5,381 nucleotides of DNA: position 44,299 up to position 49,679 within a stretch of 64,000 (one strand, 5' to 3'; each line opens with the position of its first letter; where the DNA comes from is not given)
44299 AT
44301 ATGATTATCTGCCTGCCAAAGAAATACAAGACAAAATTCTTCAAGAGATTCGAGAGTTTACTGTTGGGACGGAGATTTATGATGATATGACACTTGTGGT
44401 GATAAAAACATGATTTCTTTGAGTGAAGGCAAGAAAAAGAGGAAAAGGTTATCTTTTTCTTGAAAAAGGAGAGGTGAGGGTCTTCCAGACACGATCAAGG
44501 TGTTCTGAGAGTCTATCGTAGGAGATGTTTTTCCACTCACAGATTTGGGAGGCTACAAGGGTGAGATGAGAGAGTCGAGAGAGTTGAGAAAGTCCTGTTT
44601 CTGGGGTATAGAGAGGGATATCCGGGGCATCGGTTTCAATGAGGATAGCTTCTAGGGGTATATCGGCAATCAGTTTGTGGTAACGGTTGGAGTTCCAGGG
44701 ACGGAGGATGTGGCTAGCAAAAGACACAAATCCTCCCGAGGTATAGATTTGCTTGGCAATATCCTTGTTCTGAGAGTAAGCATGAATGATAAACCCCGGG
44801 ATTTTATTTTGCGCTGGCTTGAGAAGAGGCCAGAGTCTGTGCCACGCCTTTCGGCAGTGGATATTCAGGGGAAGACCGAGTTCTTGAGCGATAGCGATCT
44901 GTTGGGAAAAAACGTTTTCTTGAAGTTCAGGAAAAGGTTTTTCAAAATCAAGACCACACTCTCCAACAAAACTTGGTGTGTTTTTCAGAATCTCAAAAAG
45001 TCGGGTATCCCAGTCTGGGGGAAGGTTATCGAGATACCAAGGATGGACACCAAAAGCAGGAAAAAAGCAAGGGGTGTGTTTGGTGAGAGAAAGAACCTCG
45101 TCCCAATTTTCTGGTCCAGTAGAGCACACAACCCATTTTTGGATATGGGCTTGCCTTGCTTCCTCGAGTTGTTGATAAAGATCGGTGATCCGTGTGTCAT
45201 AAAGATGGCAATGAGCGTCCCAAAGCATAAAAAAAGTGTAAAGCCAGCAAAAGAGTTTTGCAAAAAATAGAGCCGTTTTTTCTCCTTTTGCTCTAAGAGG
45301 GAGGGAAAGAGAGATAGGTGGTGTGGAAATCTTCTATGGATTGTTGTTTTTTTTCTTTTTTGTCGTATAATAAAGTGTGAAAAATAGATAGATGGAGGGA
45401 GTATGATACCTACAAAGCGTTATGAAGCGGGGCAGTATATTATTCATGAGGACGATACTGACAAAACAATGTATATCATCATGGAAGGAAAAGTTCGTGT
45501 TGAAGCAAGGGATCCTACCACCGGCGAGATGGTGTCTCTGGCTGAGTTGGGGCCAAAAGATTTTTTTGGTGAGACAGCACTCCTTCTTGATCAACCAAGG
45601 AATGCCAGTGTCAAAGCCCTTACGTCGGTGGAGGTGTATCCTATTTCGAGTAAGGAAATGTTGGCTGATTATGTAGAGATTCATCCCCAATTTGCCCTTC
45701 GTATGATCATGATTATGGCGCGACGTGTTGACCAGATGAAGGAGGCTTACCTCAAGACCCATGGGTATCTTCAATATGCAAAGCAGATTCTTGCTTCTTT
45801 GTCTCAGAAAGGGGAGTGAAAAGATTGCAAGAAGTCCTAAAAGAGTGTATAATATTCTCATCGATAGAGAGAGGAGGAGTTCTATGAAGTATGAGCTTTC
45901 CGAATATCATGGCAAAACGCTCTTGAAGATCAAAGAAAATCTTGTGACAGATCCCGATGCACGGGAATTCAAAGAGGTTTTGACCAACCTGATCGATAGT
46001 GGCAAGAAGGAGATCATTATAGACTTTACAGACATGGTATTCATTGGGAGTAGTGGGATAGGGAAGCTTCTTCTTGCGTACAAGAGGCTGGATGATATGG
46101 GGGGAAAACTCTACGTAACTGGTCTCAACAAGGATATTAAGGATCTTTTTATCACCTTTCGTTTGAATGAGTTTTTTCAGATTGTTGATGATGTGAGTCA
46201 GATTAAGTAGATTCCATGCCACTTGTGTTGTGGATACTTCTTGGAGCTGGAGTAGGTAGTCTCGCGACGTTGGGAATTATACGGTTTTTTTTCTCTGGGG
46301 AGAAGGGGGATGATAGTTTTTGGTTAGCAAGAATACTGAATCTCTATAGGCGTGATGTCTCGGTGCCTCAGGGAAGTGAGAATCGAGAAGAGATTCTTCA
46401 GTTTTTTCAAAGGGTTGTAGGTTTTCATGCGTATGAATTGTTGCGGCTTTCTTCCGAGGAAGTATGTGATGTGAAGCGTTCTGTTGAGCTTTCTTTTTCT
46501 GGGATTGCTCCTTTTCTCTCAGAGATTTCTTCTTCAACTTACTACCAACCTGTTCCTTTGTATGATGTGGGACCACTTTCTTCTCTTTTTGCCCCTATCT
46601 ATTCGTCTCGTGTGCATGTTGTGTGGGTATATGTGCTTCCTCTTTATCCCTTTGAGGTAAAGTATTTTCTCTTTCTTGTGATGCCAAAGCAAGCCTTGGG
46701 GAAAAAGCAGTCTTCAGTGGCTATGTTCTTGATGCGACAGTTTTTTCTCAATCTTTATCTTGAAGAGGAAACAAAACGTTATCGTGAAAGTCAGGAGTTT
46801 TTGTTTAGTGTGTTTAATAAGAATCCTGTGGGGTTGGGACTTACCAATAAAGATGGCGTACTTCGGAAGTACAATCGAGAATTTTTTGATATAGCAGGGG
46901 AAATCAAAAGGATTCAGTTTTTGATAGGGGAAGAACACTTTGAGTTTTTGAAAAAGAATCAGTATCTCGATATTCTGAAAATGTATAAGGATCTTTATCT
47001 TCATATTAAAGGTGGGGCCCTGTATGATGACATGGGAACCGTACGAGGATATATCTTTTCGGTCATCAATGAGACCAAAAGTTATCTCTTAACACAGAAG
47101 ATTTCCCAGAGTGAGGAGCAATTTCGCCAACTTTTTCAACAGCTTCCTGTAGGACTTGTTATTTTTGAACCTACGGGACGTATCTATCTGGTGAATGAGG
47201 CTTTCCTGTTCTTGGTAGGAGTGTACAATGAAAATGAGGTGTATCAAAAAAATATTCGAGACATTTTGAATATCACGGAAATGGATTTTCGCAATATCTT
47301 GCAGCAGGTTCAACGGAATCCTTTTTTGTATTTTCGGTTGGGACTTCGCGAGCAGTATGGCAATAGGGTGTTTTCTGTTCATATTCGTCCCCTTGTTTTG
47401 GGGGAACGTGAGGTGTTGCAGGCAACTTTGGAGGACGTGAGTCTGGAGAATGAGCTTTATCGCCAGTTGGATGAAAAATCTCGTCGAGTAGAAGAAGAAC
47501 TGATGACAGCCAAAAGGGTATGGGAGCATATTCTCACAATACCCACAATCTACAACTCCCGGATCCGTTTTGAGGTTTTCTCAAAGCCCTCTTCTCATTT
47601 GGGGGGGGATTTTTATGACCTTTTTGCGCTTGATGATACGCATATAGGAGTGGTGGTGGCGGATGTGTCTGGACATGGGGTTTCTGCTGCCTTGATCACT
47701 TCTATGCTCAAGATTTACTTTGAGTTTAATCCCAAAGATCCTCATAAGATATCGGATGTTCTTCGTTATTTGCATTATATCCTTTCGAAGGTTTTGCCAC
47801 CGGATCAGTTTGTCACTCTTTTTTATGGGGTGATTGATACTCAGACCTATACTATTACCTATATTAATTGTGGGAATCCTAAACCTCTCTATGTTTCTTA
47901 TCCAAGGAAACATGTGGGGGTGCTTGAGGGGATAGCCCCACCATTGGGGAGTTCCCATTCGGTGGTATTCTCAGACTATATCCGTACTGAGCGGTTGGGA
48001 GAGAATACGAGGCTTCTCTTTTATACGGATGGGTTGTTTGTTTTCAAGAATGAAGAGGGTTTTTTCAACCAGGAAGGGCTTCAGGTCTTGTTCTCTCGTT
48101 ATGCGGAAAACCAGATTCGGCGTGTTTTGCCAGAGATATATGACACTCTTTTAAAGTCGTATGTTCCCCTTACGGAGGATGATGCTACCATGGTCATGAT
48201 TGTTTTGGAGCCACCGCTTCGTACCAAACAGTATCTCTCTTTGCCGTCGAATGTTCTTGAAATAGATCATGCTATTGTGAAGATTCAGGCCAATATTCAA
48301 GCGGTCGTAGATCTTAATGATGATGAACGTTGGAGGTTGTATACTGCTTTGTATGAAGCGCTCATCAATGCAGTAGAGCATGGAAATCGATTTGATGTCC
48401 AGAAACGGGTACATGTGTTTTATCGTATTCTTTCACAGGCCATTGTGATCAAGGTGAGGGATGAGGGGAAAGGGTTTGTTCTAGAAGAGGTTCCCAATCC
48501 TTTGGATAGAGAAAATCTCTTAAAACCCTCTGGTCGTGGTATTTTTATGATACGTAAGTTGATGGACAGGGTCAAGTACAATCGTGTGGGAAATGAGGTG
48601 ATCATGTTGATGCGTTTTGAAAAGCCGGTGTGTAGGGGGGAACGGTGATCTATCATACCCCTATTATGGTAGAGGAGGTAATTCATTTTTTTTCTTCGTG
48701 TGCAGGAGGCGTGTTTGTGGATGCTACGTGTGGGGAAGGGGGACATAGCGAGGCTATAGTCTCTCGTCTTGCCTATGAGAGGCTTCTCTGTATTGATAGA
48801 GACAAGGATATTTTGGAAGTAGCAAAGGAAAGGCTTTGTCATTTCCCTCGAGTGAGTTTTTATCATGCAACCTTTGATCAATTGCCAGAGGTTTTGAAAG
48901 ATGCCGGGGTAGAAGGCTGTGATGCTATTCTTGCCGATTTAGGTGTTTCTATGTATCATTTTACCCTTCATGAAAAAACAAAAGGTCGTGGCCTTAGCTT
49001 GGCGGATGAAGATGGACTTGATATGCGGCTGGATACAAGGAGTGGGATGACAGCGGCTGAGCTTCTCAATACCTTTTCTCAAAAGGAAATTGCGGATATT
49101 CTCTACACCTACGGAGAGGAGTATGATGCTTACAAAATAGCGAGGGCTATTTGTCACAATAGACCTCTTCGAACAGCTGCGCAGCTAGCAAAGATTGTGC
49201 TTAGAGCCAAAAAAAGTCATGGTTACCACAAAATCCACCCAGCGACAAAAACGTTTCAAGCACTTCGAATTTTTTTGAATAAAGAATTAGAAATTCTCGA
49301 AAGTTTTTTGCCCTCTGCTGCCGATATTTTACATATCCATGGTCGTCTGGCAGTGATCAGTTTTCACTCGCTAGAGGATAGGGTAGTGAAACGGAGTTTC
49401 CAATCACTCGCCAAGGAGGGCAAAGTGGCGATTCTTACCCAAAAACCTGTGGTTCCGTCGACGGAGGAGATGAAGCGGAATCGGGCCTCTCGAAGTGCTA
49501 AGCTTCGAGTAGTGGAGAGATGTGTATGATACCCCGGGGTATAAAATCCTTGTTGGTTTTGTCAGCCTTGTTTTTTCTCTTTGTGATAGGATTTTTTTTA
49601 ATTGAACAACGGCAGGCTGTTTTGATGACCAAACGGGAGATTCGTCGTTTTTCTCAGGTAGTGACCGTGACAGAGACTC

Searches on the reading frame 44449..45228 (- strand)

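Call 3: search_protein_families(library=pfam, proteins=[window:44449-45228:-], max_evalue=0.01)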
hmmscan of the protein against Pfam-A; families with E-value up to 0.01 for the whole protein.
window:44449-45228:- (259 aa): 1 family
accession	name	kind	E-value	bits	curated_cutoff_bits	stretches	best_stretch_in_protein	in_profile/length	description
PF01026.27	TatD_DNase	-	2.8e-48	165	27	1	4-247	2-247/253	TatD related DNase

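Call 4: search_protein_families(library=ncbifam, proteins=[window:44449-45228:-], max_evalue=0.01)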
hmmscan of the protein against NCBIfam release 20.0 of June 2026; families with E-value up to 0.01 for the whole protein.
window:44449-45228:- (259 aa): 5 families
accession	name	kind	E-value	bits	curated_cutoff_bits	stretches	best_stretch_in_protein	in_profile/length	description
TIGR00010.1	TIGR00010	subfamily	9.6e-39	133.3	206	1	3-244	2-243/253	YchF/TatD family DNA exonuclease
NF007745.0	PRK10425.1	equivalog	9.3e-29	100.4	395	1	16-251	16-255/260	3'-5' ssDNA/RNA exonuclease TatD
NF008522.0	PRK11449.1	equivalog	8.6e-24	84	481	1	3-246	6-250/259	metal-dependent hydrolase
NF041926.1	QatD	equivalog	6.4e-22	77.8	230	1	4-206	1-200/239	Qat anti-phage system TatD family nuclease QatD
NF008075.0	PRK10812.1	equivalog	8.5e-15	54.7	438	1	2-204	3-209/265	metal-dependent hydrolase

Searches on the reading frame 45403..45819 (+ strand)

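Call 3: search_protein_families(library=pfam, proteins=[window:45403-45819:+], max_evalue=0.01)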
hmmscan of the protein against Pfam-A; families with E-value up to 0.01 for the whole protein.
window:45403-45819:+ (138 aa): 1 family
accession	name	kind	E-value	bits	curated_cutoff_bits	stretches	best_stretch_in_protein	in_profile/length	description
PF00027.35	cNMP_binding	-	2e-21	76.2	27.5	1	5-87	2-83/89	Cyclic nucleotide-binding domain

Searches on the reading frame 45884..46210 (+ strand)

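Call 3: search_protein_families(library=pfam, proteins=[window:45884-46210:+], max_evalue=0.01)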
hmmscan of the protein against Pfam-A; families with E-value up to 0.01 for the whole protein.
window:45884-46210:+ (108 aa): 2 families
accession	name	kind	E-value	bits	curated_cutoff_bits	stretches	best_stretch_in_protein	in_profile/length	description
PF01740.26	STAS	-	2.7e-12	46.8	22.6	1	25-105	23-104/106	STAS domain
PF13466.11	STAS_2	-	4.8e-05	23.9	29.2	1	25-94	11-79/80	STAS domain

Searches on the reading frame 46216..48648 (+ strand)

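Call 42: search_protein_families(library=pfam, proteins=[window:46216-48648:+], max_evalue=0.001)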
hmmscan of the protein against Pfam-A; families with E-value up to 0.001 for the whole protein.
window:46216-48648:+ (810 aa): 5 families
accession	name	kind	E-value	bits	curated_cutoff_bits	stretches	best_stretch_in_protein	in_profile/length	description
PF07228.17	SpoIIE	-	6.7e-33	114.7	25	1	473-662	1-189/192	Stage II sporulation protein E (SpoIIE)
PF13581.12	HATPase_c_2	-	1.6e-23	83.6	27.4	1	692-797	16-125/127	Histidine kinase-like ATPase domain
PF13426.13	PAS_9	-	7.4e-07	29.8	27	1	312-409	2-102/103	PAS domain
PF13188.13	PAS_8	-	4.1e-05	23.8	21.8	0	301-344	1-40/65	PAS domain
PF02518.31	HATPase_c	-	0.00015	22.6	26.4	1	707-784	5-85/111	Histidine kinase-, DNA gyrase B-, and HSP90-like ATPase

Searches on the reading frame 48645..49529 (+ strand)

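Call 42: search_protein_families(library=pfam, proteins=[window:48645-49529:+], max_evalue=0.001)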
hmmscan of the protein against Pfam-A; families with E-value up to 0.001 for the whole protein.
window:48645-49529:+ (294 aa): 3 families
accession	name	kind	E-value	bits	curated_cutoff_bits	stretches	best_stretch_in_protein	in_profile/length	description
PF01795.25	Methyltransf_5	-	1.5e-93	314.1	27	1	2-292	2-308/309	MraW methylase family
PF13649.12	Methyltransf_25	-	1.2e-05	26.4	27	1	25-82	2-60/97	Methyltransferase domain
PF13847.12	Methyltransf_31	-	7.5e-05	22.9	27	1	22-98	5-81/145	Methyltransferase domain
